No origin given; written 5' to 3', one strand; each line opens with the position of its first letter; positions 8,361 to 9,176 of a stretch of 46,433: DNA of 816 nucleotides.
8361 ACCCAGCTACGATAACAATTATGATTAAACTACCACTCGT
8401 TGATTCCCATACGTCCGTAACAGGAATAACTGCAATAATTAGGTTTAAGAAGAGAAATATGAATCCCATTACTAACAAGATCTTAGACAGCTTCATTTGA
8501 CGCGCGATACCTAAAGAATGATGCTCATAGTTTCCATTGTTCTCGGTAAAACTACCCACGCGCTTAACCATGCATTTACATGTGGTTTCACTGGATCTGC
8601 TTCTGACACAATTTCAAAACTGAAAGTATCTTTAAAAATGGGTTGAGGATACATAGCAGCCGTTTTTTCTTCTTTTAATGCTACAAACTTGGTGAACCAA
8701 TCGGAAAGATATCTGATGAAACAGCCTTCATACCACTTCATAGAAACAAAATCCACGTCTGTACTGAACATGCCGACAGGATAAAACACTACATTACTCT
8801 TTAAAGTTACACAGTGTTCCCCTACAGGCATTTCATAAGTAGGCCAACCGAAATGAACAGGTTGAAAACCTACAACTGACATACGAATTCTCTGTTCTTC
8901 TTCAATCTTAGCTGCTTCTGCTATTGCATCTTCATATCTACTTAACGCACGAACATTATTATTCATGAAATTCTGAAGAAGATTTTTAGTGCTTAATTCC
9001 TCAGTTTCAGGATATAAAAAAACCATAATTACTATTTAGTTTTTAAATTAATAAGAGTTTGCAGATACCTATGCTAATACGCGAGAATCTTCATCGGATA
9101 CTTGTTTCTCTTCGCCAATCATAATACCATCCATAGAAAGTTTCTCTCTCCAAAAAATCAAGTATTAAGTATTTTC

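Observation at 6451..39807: Shared N-terminal tag M-(V/P)-(F/L/I)-L-(Y/F)-(E/D/P)-E on at least 7 otherwise dissimilar proteins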

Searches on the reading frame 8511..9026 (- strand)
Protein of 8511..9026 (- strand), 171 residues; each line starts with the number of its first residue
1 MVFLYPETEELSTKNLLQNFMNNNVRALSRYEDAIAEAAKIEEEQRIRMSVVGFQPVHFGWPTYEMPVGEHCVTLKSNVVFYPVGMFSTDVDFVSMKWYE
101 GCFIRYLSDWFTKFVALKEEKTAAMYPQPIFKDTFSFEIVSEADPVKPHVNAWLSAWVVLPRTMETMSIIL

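Call 6: search_protein_families(library=pfam, max_evalue=0.1, proteins=[window:8511-9026:-])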
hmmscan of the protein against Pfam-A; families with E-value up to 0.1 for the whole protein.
window:8511-9026:- (171 aa): 0 families

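Call 7: search_protein_families(library=phrogs, max_evalue=0.1, proteins=[window:8511-9026:-])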
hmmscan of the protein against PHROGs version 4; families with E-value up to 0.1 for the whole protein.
window:8511-9026:- (171 aa): 0 families

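Call 13: find_encoding_contigs(protein=window:8511-9026:-, flank=10000, max_places=10)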
Protein window:8511-9026:- (171 aa): 1 contig read that carries it; 1 place shown.
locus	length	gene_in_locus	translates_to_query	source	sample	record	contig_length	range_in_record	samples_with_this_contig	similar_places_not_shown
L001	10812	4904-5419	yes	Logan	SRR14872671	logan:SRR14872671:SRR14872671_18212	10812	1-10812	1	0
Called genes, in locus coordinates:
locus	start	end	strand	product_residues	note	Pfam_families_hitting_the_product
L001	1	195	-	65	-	?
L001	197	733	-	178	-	-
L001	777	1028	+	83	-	-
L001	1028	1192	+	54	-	PF03604:Zn_ribbon_RPAB4 (weak)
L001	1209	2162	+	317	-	-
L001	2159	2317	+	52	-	-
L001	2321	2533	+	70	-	-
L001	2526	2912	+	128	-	-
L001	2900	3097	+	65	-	-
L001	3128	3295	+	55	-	-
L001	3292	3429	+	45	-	-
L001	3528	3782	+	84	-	PF14947:HTH_45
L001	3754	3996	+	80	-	-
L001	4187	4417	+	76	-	-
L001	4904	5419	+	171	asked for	-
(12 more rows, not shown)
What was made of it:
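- Checked: An independent gene call on the same DNA uses the 6451 and 9026 starts (call 13).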

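Call 19: find_homologous_proteins(query=window:8511-9026:-, max_evalue=0.001)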
Query window:8511-9026:- (171 aa): 10 proteins with E <= 0.001 among 21 candidates.
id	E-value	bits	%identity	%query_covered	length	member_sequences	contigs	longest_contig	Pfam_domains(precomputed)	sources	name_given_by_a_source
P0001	5.8e-112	389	100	100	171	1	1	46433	-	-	-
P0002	4.5e-76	272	73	98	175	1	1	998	-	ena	-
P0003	8.0e-50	187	59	84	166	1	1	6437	-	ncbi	-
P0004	3.7e-44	168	48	99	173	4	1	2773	-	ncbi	-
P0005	1.1e-43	167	52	84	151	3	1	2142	-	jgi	-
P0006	7.8e-39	151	49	84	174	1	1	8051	-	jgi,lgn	jgi:hypothetical protein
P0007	2.2e-38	150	48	84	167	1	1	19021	-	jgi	-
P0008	2.9e-35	139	44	88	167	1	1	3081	-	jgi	-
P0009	4.9e-23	100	44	80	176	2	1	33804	-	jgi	-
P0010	2.6e-19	88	43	80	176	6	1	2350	-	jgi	-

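Call 21: find_encoding_contigs(protein=P0007, flank=10000, max_places=3)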
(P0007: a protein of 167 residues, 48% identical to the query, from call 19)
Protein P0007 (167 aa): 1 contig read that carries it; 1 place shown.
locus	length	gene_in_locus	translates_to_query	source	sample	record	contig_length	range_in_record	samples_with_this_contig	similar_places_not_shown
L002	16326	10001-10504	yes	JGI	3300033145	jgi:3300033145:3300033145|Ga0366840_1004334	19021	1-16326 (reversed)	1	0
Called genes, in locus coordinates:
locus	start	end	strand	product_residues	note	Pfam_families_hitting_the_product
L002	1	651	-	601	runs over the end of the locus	PF01555:N6_N4_Mtase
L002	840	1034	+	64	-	-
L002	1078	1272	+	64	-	-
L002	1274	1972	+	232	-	-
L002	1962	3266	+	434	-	-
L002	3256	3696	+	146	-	-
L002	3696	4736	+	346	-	PF00534:Glycos_transf_1, PF13692:Glyco_trans_1_4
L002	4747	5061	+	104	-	-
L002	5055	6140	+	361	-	PF20706:GT4-conflict, PF00534:Glycos_transf_1, PF13692:Glyco_trans_1_4, PF13524:Glyco_trans_1_2 (weak)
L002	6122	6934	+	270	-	PF00535:Glycos_transf_2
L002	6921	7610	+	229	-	-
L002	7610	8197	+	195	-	PF01596:Methyltransf_3 (weak), PF01135:PCMT, PF13578:Methyltransf_24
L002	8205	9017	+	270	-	-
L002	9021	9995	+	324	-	PF02826:2-Hacid_dh_C (weak), PF03446:NAD_binding_2 (weak), PF03807:F420_oxidored, PF03721:UDPG_MGDP_dh_N, PF00984:UDPG_MGDP_dh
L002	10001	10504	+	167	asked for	-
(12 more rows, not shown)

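Call 22: find_encoding_contigs(protein=P0009, flank=10000, max_places=3)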
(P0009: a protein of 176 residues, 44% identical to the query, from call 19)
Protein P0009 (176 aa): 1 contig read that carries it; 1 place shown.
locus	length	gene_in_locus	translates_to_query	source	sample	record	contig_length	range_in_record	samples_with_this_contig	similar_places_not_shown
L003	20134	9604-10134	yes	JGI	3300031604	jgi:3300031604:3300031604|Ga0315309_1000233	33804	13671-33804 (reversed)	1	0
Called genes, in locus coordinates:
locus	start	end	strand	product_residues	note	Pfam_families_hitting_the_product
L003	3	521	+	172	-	?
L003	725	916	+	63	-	-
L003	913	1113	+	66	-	-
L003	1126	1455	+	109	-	-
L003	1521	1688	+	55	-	-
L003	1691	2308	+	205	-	PF00196:GerE (faint)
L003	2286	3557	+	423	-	-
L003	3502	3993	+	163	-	-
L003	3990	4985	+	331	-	PF00534:Glycos_transf_1, PF13692:Glyco_trans_1_4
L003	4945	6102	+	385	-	-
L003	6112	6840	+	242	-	-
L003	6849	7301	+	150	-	PF08241:Methyltransf_11 (weak)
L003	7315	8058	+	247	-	PF00884:Sulfatase (faint)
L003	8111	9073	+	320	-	PF01073:3Beta_HSD, PF01370:Epimerase, PF02719:Polysacc_synt_2, PF04321:RmlD_sub_bind, PF13460:NAD_binding_10, PF16363:GDP_Man_Dehyd, PF07993:NAD_binding_4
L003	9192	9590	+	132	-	-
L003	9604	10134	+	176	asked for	-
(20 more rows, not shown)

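Call 27: find_related_loci(query=A1, collection=genome_contigs, flank=10000)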
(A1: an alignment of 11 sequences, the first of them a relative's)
Query A1 (171 aa) in genome_contigs; peptide patterns used: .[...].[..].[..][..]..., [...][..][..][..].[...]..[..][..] (x = any residue, [..] = any of these).
48 stretches matched a pattern, but none encodes a relative of the query by tblastn (E <= 1e-3).

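Call 28: find_related_loci(query=A1, collection=viral_contigs, flank=10000)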
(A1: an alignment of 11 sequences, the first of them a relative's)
Query A1 (171 aa) in viral_contigs; peptide patterns used: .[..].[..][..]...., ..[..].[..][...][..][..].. (x = any residue, [..] = any of these).
22 stretches matched a pattern, but none encodes a relative of the query by tblastn (E <= 1e-3).

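Call 29: find_related_loci(query=A1, collection=metagenome_contigs, flank=10000)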
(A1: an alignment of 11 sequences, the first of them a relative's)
Query A1 (171 aa) in metagenome_contigs; peptide patterns used: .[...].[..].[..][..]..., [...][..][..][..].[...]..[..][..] (x = any residue, [..] = any of these).
96 stretches matched a pattern; 67 encode a relative of the query (tblastn E <= 1e-3); 66 distinct loci.
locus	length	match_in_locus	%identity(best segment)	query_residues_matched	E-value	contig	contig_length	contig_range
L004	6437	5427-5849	59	27-169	5e-55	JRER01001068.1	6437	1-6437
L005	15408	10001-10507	53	1-169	4e-52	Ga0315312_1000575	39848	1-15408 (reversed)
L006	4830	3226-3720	51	1-170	4e-51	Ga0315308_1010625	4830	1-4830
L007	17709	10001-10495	51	1-170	8e-51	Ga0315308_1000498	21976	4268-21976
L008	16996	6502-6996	51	1-170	8e-51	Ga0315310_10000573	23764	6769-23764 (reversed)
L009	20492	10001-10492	50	1-169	7e-51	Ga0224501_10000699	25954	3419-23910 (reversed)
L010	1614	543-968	56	26-169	1e-51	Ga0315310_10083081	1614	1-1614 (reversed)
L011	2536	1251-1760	49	6-169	1e-49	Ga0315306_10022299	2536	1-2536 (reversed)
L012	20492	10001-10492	50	1-169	7e-49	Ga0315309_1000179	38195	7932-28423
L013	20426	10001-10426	54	26-169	1e-48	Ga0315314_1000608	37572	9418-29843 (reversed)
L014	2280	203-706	51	2-169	6e-49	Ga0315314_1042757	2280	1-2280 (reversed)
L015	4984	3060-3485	53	26-169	2e-48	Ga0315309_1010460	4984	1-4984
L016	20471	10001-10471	50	17-169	1e-48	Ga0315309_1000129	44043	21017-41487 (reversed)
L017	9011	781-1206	53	26-169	2e-48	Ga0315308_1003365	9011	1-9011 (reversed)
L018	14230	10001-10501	50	3-169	4e-48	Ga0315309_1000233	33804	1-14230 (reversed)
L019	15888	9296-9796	50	3-169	4e-48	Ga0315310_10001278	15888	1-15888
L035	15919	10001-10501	47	3-169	7e-45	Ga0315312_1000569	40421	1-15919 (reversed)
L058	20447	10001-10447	39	29-165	1e-22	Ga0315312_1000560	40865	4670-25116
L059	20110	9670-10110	45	30-165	3e-23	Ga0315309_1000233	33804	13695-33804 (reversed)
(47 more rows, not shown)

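Call 44: predict_structure(alignment_id=A1)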
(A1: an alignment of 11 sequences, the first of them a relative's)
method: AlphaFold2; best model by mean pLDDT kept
length: 171 residues; sequences in the alignment: 11
mean_pLDDT: 75.2   pTM: 0.72
mean pLDDT of the five models: 75.2, 73.8, 73.4, 68.8, 62.5
residues with pLDDT >= 90: 38; 70-90: 78; 50-70: 31; < 50: 24
segments of 3 or more residues with pLDDT < 50: 1-16, 113-120
pLDDT, mean of each block of 10 residues (from residue 1): 33 47 60 87 92 70 79 92 82 86 87 49 65 91 87 85 85 84
secondary structure, 60 per line:
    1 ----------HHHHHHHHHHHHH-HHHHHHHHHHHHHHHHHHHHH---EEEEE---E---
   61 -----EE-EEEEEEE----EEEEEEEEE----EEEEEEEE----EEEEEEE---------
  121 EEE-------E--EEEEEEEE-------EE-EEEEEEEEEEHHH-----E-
elements in order: H11-23 H25-45 E49-53 E69-75 E80-88 E93-100 E105-111 E121-123 E134-141 E152-161
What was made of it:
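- Residues 1-16 of the modelled carrier are disordered (pLDDT below 50; call 44).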

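Call 46: fold_search(model_id=the predicted structure, library=pdb)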
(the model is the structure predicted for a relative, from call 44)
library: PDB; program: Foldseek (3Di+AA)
matches with E <= 10: 1327; with E <= 0.001: 0
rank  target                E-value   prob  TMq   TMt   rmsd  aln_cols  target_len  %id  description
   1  9ues_B                1.6e-03  0.99  0.29  0.14   7.2       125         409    9  Crystal structure of an inactive TKSP mutant in complex with the TKS propeptide (released 2026-02-18)
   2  7vrr_D                1.8e-03  1.00  0.32  0.53   5.8       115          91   11  Crystal structure of Arabidopsis thaliana HDT1 (released 2022-09-21)
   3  7vmf_A                2.4e-03  0.99  0.32  0.51   5.6       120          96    8  Crystal structure of Arabidopsis thaliana HDT2 (released 2022-09-21)
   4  7vmf_B                3.8e-03  0.99  0.32  0.51   6.2       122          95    9  Crystal structure of Arabidopsis thaliana HDT2 (released 2022-09-21)
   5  2r32                  3.8e-03  0.89  0.31  0.36  18.2       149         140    9  Crystal Structure of human GITRL variant (released 2007-11-20)
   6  3wqb_A                4.8e-03  0.60  0.24  0.10  13.0       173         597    8  Crystal structure of aeromonas sobria serine protease (ASP) and the chaperone (ORF2) complex (released 2015-03-25)
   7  7vrp_A                5.1e-03  0.82  0.29  0.15  12.0       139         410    9  Structure of infectious bursal disease virus Gx strain (released 2022-03-30)
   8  7vrn_A                5.1e-03  0.75  0.27  0.15  12.7       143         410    8  Structure of infectious bursal disease virus Gt strain (released 2022-03-30)
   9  1k5j_E                6.5e-03  0.99  0.36  0.58   4.3       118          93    8  The Crystal Structure of Nucleoplasmin-Core (released 2001-11-01)
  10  7vrr_A                6.5e-03  0.98  0.33  0.52   5.5       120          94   11  Crystal structure of Arabidopsis thaliana HDT1 (released 2022-09-21)
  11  7vrr_B                7.3e-03  0.99  0.35  0.58   4.8       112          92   12  Crystal structure of Arabidopsis thaliana HDT1 (released 2022-09-21)
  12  1k5j_A                8.3e-03  0.99  0.36  0.58   4.4       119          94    8  The Crystal Structure of Nucleoplasmin-Core (released 2001-11-01)
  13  7wim_B                1.1e-02  0.85  0.29  0.45   5.6       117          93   13  Crystal structure of Arabidopsis thaliana FKBP43 N-terminal domain (released 2022-09-21)
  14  7wim_I                1.3e-02  0.84  0.29  0.45   5.4       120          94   13  Crystal structure of Arabidopsis thaliana FKBP43 N-terminal domain (released 2022-09-21)
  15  7vrp_B                1.4e-02  0.63  0.29  0.15  12.5       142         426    8  Structure of infectious bursal disease virus Gx strain (released 2022-03-30)
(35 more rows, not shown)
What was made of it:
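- The tagged core protein has a tail, helix and beta-sandwich 'fibre-like' layout (calls 44, 46).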

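Call 48: fold_search(model_id=the predicted structure, library=viral)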
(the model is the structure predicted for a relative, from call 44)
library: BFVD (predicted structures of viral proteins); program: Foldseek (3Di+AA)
matches with E <= 10: 1621; with E <= 0.001: 3
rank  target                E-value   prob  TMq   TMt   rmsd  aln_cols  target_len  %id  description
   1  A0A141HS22            3.5e-04  0.99  0.34  0.29  17.1       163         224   15  (no name in the UniProt tables at hand)
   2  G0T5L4                5.6e-04  0.54  0.20  0.07  13.1       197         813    6  Uncharacterized protein [Wiseana iridescent virus]
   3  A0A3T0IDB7            7.1e-04  0.96  0.31  0.20  20.1       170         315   11  (no name in the UniProt tables at hand)
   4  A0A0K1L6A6            1.5e-03  0.90  0.27  0.28   7.8       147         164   10  ORF_092R [Scale drop disease virus]
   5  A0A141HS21            1.5e-03  0.85  0.27  0.22  20.8       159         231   12  (no name in the UniProt tables at hand)
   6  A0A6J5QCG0            1.7e-03  0.99  0.31  0.32   6.1       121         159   14  Uncharacterized protein [uncultured Caudovirales phage]
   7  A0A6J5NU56            2.2e-03  0.93  0.32  0.20  12.4       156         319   12  Uncharacterized protein [uncultured Caudovirales phage]
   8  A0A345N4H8            2.2e-03  0.85  0.28  0.30  22.4       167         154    7  (no name in the UniProt tables at hand)
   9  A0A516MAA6            2.2e-03  0.80  0.26  0.34  12.4       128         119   14  (no name in the UniProt tables at hand)
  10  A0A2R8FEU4            2.5e-03  0.72  0.25  0.15   8.5       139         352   14  GXT repeat-containing collagen-like protein [Brazilian cedratvirus IHUMI]
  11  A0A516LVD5            2.8e-03  0.87  0.32  0.24  19.9       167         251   13  (no name in the UniProt tables at hand)
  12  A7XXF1                3.0e-03  0.92  0.29  0.27  17.6       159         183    9  Uncharacterized protein [Thermus virus P23-45]
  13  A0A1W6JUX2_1          3.1e-03  0.99  0.37  0.10   6.4       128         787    8  Uncharacterized protein [Vibrio phage pVco-5]
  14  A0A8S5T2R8            3.3e-03  0.87  0.29  0.37   9.8       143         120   10  Complement C1q-like protein [Myoviridae sp. ct5ra14]
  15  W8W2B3                3.5e-03  0.33  0.20  0.19  25.3       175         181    7  Uncharacterized protein [Invertebrate iridescent virus 22]
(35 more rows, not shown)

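Call 50: search_protein_families(library=phrogs, max_evalue=0.01, proteins=[L009:12095-12763:+, L059:14221-14733:+, L059:15575-16486:+, L059:17146-18573:-, L035:1074-2507:-, L019:1577-3955:-])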
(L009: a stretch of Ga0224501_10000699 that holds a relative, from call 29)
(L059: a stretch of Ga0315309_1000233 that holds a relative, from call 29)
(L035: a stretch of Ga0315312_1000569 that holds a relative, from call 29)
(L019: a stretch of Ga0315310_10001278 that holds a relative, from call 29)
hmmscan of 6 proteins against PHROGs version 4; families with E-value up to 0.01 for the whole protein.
L009:12095-12763:+ (222 aa): 0 families

L059:14221-14733:+ (170 aa): 0 families

L059:15575-16486:+ (303 aa): 0 families

L059:17146-18573:- (475 aa): 4 families
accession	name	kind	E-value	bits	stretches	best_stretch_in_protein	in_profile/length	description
phrog_2666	-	head and packaging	8.1e-16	58.8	1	39-240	332-514/555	terminase large subunit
phrog_7035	-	unknown function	8.7e-14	51.8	1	132-248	477-594/969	-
phrog_5156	-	unknown function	0.00081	18.6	0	129-224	641-732/824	-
phrog_3502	-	unknown function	0.0074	17.4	0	418-467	58-108/131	-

L035:1074-2507:- (477 aa): 2 families
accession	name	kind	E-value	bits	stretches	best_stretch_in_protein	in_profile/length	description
phrog_2724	-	unknown function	0.0021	19.5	1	181-214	42-77/83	-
phrog_10777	-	unknown function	0.0084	16.1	0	182-215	158-191/482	-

L019:1577-3955:- (792 aa): 1 family
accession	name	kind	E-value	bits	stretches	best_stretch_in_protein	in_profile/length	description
phrog_2616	-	unknown function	0.00094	20.8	1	606-657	4-49/77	-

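Call 51: search_protein_families(library=pfam, max_evalue=0.05, proteins=[L009:12095-12763:+, L059:14221-14733:+, L059:15575-16486:+, L059:17146-18573:-, L035:1074-2507:-, L019:1577-3955:-, L058:17275-17619:+])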
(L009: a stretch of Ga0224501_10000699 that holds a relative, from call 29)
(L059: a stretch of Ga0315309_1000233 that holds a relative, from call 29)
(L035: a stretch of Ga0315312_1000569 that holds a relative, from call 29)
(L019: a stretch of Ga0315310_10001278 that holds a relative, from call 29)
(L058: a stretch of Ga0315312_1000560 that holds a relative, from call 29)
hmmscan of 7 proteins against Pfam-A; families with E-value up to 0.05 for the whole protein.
L009:12095-12763:+ (222 aa): 0 families

L059:14221-14733:+ (170 aa): 0 families

L059:15575-16486:+ (303 aa): 0 families

L059:17146-18573:- (475 aa): 17 families
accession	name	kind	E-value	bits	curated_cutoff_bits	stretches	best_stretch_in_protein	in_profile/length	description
PF01935.23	DUF87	-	1.5e-07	32.2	23.2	1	40-80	35-81/220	Helicase HerA, central domain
PF00004.35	AAA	-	4.4e-05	24.4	21.2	1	100-205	14-123/131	ATPase family associated with various cellular activities (AAA)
PF16365.12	EutK_C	-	8e-05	23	27.5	1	427-466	11-50/52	Ethanolamine utilization protein EutK C-terminus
PF13730.12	HTH_36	-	0.00048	20.3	25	1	432-458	27-53/55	Helix-turn-helix domain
PF13401.12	AAA_22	-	0.00084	20.1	27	1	29-157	6-96/130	AAA domain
PF14493.12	HTH_40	-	0.004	17.9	27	1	428-458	10-40/89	Helix-turn-helix domain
PF01978.25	TrmB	-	0.0044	17.3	25.6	1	424-470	17-62/68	Sugar-specific transcriptional regulator TrmB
PF08220.18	HTH_DeoR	-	0.0068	16.6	21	1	423-463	7-47/57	DeoR-like helix-turn-helix domain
PF18210.6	Knl1_RWD_C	-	0.02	15.5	27.8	0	306-452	3-125/151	Knl1 RWD C-terminal domain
PF04703.18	FaeA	-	0.021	15.6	20.7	1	419-466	4-51/62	FaeA-like protein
PF08279.18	HTH_11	-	0.023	15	25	0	420-459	5-44/55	HTH domain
PF01726.22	LexA_DNA_bind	-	0.023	14.9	23.7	0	419-467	14-63/65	LexA DNA binding domain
PF01225.30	Mur_ligase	-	0.032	15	21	0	154-192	15-52/95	Mur ligase family, catalytic domain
PF05615.18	THOC7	-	0.034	14.9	28.7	0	287-343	53-109/136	Tho complex subunit 7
PF05266.19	DUF724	-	0.035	14.4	38.4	0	293-379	102-176/188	Protein of unknown function (DUF724)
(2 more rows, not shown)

L035:1074-2507:- (477 aa): 2 families
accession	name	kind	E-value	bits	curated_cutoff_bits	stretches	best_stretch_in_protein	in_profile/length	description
PF02037.33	SAP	-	5.2e-11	42.3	23.9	1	184-216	1-33/37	SAP domain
PF18953.6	SAP_new25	-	0.0033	17.5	26.3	1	191-215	11-35/51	SAP domain-containing new25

L019:1577-3955:- (792 aa): 1 family
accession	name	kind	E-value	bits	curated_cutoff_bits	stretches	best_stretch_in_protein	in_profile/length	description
PF22090.1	Gins51_C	-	1.4e-16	60.5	27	1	605-649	2-46/48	Gins51, C-terminal domain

L058:17275-17619:+ (114 aa): 0 families

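Call 88: search_solved_structures(query=L059:17146-18573:-, max_evalue=0.01)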
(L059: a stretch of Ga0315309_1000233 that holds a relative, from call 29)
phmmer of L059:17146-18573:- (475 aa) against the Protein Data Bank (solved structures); distinct sequences matched with E-value up to 0.01: 9.
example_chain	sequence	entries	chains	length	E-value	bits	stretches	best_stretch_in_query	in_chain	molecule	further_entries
4d2i_A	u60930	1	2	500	2.3e-08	36.5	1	138-251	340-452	HERA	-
9c1m_M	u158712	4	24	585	2.5e-07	33.1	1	94-224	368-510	ATP-binding protein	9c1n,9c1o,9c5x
8wiv_A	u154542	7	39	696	7e-07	31.6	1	102-247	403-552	Helicase HerA central domain-containing protein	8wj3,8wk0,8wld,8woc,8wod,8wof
9x1l_A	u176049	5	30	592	2.1e-06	30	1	123-218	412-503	DNA helicase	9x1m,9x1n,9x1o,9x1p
8xau_A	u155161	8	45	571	2.4e-06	29.8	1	124-249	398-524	ATP-binding protein | HerA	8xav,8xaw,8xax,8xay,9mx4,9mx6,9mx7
8ziq_M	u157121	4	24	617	3.4e-06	29.3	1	143-212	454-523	HerA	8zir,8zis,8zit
8j4u_M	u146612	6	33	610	0.0002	23.5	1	127-223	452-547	Nucleoside triphosphate hydrolase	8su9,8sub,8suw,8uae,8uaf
8yho_A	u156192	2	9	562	0.00098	21.2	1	147-228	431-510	DUF87 domain-containing protein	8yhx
6chs_H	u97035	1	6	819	0.0056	18.7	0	99-168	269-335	Putative cell division control protein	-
